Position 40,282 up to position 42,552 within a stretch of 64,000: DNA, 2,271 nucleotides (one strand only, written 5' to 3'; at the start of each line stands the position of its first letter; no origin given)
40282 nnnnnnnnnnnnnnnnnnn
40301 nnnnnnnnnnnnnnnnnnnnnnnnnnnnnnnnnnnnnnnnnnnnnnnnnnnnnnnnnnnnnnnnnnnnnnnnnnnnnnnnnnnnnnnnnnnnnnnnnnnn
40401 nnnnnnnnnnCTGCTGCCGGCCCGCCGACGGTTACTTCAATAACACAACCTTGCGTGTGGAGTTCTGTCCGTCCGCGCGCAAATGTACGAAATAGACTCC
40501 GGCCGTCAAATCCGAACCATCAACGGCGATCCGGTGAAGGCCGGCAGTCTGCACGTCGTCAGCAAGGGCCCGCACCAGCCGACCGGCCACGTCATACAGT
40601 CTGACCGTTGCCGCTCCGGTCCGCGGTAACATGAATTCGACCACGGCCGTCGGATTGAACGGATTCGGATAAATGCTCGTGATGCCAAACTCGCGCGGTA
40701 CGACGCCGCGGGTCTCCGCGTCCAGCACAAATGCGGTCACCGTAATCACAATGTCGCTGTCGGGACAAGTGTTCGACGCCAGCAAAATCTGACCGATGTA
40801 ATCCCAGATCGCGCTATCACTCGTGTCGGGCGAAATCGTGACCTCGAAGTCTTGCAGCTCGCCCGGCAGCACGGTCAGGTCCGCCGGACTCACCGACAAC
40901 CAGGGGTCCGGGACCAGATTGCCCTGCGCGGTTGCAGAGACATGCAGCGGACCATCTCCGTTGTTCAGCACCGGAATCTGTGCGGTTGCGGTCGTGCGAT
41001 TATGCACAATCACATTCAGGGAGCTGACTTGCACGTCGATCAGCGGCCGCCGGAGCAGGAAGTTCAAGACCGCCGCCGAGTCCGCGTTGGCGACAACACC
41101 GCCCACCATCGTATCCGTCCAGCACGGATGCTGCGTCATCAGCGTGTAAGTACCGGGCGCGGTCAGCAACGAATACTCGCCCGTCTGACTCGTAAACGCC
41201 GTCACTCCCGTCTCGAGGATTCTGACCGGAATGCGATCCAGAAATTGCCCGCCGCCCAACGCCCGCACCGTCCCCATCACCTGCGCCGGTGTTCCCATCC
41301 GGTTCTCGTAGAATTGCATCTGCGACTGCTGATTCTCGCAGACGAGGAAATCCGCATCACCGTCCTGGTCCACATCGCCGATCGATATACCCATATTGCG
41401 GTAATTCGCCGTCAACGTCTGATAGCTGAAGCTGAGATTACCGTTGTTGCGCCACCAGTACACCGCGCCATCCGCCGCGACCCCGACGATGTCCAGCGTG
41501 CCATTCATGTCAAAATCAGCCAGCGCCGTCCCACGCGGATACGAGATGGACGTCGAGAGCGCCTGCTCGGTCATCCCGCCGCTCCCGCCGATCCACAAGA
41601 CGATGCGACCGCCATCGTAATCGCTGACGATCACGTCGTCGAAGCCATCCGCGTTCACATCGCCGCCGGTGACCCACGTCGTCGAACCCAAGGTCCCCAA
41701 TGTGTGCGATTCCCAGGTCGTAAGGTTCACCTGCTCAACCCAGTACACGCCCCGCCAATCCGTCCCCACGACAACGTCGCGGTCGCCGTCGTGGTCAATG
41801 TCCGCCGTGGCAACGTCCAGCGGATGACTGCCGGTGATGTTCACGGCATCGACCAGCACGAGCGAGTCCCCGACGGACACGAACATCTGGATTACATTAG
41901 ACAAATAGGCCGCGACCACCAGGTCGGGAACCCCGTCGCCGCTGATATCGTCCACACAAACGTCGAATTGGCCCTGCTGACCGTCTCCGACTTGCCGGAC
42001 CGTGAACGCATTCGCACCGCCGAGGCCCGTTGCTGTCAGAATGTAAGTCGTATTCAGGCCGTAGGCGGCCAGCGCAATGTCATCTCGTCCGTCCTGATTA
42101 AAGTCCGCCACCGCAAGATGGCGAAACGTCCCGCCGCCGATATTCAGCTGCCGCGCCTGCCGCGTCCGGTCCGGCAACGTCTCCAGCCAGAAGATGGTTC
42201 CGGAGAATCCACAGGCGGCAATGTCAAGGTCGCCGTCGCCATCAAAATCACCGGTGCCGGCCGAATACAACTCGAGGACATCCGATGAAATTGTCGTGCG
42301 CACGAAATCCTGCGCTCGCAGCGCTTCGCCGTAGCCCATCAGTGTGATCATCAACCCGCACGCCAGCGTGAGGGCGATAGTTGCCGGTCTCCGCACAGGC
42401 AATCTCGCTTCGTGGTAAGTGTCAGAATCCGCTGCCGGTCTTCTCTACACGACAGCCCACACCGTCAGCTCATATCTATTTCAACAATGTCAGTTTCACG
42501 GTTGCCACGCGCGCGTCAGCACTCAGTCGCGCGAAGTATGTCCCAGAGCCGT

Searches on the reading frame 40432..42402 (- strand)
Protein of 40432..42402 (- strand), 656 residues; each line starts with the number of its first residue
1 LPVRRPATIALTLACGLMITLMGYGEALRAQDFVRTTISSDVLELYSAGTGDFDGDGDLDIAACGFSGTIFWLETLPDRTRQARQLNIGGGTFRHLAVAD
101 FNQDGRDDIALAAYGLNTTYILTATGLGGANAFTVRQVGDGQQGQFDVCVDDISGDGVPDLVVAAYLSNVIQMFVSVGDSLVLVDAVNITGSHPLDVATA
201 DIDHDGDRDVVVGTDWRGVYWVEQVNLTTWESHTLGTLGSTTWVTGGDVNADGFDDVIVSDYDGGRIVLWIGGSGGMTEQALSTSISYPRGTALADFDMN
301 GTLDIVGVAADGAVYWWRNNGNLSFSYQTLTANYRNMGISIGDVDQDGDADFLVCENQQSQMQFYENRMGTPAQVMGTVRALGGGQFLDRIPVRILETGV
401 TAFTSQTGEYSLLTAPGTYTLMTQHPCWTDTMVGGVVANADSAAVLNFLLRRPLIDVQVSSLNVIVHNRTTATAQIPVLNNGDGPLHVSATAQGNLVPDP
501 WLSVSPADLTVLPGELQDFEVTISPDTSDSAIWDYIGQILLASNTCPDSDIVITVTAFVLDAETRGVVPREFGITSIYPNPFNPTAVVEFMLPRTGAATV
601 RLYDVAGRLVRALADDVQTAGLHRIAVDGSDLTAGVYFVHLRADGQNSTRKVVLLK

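Call 40: search_protein_families(library=pfam, proteins=[window:40432-42402:-], max_evalue=0.01)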
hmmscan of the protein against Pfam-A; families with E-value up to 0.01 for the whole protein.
window:40432-42402:- (656 aa): 9 families
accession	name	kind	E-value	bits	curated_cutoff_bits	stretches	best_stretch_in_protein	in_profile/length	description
PF13517.12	FG-GAP_3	-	4.3e-38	130.2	26.9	6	296-354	1-61/61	FG-GAP-like repeat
PF01839.29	FG-GAP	-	4.2e-22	78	22.1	3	96-117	5-26/37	FG-GAP repeat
PF18962.6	Por_Secre_tail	-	7.8e-11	42.6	27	1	577-653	1-74/75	Secretion system C-terminal sorting domain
PF13620.12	CarboxypepD_reg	-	5.3e-06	27.1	32.3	1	375-450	2-81/82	Carboxypeptidase regulatory-like domain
PF19190.6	BACON_2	-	0.0014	18.9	25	1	458-537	5-77/94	Viral BACON domain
PF22544.2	HYDIN_VesB_CFA65-like_Ig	-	0.0016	19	25.5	1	467-555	16-97/100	HYDIN/CFA65/VesB-like, Ig-like domain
PF23743.1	Beta-prop_BBS7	-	0.0052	16.6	27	0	198-264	225-292/299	BBS7 beta-propeller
PF13860.13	FlgD_ig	-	0.0065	16.9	27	0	590-639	16-71/79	FlgD Ig-like domain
PF22067.2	Cep192_D3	-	0.009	16.5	27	0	466-530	13-74/99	Cep192 domain 3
